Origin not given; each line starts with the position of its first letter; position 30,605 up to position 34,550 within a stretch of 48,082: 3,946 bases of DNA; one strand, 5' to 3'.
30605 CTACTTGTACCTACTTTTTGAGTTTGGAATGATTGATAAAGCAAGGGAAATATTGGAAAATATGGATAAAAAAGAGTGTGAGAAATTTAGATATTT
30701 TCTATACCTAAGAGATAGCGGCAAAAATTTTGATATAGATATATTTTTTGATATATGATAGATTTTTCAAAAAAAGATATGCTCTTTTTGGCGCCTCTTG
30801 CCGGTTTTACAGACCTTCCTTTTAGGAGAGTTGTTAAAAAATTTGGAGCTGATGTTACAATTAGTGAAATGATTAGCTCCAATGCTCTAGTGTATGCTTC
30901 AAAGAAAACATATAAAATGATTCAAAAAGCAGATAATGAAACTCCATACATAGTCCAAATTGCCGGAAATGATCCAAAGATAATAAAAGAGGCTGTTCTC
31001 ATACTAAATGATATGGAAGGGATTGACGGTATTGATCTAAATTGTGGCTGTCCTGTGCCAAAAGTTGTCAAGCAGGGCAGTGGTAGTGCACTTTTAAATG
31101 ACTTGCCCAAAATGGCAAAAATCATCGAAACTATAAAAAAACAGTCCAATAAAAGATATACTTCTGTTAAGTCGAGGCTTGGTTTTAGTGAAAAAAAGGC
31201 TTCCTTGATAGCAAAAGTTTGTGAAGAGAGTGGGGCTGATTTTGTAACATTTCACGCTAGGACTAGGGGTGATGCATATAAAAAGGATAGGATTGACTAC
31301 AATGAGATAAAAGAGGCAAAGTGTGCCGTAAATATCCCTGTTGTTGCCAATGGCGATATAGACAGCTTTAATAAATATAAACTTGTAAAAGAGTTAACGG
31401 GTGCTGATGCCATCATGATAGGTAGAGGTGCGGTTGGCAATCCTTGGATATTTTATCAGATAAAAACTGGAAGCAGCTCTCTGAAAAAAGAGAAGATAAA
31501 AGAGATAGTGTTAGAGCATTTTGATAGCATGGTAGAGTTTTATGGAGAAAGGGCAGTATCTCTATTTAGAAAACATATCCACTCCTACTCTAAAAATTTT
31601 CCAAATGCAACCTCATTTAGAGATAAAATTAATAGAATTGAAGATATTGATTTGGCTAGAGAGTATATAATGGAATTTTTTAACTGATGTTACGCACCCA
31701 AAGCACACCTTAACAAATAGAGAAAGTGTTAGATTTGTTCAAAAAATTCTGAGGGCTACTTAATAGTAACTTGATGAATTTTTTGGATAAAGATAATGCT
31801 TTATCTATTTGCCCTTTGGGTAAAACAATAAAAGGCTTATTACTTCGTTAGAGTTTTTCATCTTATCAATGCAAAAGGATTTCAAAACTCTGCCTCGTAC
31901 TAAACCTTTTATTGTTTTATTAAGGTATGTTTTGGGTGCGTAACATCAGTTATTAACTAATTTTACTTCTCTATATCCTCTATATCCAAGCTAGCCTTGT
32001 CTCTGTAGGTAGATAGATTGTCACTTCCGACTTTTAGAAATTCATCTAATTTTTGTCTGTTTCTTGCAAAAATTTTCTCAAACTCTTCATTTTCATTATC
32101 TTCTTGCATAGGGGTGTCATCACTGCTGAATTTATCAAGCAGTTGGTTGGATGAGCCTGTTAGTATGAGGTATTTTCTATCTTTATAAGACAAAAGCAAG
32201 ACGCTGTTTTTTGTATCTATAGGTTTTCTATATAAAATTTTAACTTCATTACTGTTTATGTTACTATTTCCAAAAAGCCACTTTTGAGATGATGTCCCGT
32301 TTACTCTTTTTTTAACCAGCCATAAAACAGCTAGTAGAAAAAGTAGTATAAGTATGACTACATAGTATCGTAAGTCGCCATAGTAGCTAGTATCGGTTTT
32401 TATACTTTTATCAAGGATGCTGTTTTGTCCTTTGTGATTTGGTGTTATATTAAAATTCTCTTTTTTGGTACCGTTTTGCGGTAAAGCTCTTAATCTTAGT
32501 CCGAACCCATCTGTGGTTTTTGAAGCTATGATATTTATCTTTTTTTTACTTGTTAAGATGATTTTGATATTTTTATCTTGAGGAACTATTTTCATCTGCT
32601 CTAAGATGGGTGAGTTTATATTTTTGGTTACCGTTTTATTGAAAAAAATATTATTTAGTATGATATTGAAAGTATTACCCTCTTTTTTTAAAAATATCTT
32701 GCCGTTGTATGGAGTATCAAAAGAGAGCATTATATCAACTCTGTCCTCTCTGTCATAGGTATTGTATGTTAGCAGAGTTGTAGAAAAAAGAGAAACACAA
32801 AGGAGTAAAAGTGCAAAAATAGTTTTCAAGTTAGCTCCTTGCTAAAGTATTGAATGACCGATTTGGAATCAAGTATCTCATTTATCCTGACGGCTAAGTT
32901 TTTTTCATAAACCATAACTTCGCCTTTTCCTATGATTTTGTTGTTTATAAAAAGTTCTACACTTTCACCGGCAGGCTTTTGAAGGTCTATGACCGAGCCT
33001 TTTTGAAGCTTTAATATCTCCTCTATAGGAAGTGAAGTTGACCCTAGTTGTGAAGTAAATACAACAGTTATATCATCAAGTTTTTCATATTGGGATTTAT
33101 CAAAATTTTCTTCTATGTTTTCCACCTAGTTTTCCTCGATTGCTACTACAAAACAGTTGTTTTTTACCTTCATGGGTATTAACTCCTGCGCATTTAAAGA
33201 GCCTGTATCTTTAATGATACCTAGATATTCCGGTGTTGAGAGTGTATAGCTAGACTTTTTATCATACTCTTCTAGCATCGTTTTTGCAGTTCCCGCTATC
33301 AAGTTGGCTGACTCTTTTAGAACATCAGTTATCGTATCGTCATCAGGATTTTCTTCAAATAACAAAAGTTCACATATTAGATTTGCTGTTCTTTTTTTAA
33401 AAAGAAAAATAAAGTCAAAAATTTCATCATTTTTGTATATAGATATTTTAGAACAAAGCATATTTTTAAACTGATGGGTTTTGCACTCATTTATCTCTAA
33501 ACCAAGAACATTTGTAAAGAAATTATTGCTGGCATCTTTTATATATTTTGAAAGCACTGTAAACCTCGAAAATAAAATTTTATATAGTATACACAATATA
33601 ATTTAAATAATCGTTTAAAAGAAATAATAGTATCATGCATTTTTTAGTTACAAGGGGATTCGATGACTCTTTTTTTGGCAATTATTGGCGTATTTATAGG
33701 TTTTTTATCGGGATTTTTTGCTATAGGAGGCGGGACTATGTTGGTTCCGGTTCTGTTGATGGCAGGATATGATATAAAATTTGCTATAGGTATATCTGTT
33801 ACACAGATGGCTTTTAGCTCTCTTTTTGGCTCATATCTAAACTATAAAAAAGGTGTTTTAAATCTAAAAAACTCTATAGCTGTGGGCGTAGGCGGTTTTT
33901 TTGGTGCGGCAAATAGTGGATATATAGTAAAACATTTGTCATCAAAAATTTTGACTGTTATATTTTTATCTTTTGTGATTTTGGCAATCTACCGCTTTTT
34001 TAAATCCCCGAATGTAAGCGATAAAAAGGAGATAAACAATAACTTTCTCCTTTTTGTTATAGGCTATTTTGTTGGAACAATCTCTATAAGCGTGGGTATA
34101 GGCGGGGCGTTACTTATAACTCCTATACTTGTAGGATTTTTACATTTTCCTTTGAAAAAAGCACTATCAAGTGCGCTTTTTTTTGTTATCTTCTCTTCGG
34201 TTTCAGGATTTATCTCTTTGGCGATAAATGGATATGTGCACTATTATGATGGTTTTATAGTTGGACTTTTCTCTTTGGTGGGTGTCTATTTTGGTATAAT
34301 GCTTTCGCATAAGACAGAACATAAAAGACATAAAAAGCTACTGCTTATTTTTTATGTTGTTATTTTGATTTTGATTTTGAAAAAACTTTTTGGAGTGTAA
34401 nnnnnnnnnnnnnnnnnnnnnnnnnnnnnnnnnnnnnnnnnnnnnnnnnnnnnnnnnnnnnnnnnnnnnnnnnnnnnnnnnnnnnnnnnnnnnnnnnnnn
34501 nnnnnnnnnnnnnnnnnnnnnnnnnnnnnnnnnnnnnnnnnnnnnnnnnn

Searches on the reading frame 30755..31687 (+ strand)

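Call 49: search_protein_families(library=pfam, proteins=[window:30755-31687:+], max_evalue=0.00001)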
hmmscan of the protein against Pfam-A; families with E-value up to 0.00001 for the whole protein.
window:30755-31687:+ (310 aa): 1 family
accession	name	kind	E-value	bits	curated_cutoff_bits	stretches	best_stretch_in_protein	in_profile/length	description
PF01207.24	Dus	-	1.7e-76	257.7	20.4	1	12-298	2-295/311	Dihydrouridine synthase (Dus)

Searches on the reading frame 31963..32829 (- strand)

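Call 49: search_protein_families(library=pfam, proteins=[window:31963-32829:-], max_evalue=0.00001)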
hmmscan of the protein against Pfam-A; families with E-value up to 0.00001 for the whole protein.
window:31963-32829:- (288 aa): 0 families

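Call 74: search_protein_families(library=ncbifam, proteins=[window:31963-32829:-], max_evalue=0.01)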
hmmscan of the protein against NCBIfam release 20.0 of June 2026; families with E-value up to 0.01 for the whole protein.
window:31963-32829:- (288 aa): 1 family
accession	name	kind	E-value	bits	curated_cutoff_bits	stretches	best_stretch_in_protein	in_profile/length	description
TIGR03500.1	FliO_TIGR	equivalog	4.1e-07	30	55.25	1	159-228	2-63/70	flagellar biosynthetic protein FliO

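Call 75: search_protein_families(library=padloc, proteins=[window:31963-32829:-], max_evalue=0.01)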
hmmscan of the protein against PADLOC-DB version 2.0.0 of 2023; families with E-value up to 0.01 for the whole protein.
window:31963-32829:- (288 aa): 0 families

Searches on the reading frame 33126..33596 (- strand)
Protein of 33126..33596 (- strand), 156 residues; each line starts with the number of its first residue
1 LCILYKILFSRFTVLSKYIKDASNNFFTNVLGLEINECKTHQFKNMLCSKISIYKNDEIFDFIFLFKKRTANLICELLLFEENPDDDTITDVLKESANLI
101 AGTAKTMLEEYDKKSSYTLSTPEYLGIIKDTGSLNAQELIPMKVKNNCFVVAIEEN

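Call 49: search_protein_families(library=pfam, proteins=[window:33126-33596:-], max_evalue=0.00001)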
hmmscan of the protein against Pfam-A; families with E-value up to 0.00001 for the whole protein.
window:33126-33596:- (156 aa): 1 family
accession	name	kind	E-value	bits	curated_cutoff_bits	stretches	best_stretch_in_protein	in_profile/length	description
PF13690.11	CheX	-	1.1e-06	29.1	27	1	62-125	15-73/94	Chemotaxis phosphatase CheX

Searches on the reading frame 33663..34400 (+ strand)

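Call 49: search_protein_families(library=pfam, proteins=[window:33663-34400:+], max_evalue=0.00001)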
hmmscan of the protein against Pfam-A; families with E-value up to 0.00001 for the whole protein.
window:33663-34400:+ (245 aa): 1 family
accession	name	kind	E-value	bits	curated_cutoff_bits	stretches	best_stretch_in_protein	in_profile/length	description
PF01925.25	TauE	-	1.2e-40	140.2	32.6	1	5-236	1-235/237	Sulfite exporter TauE/SafE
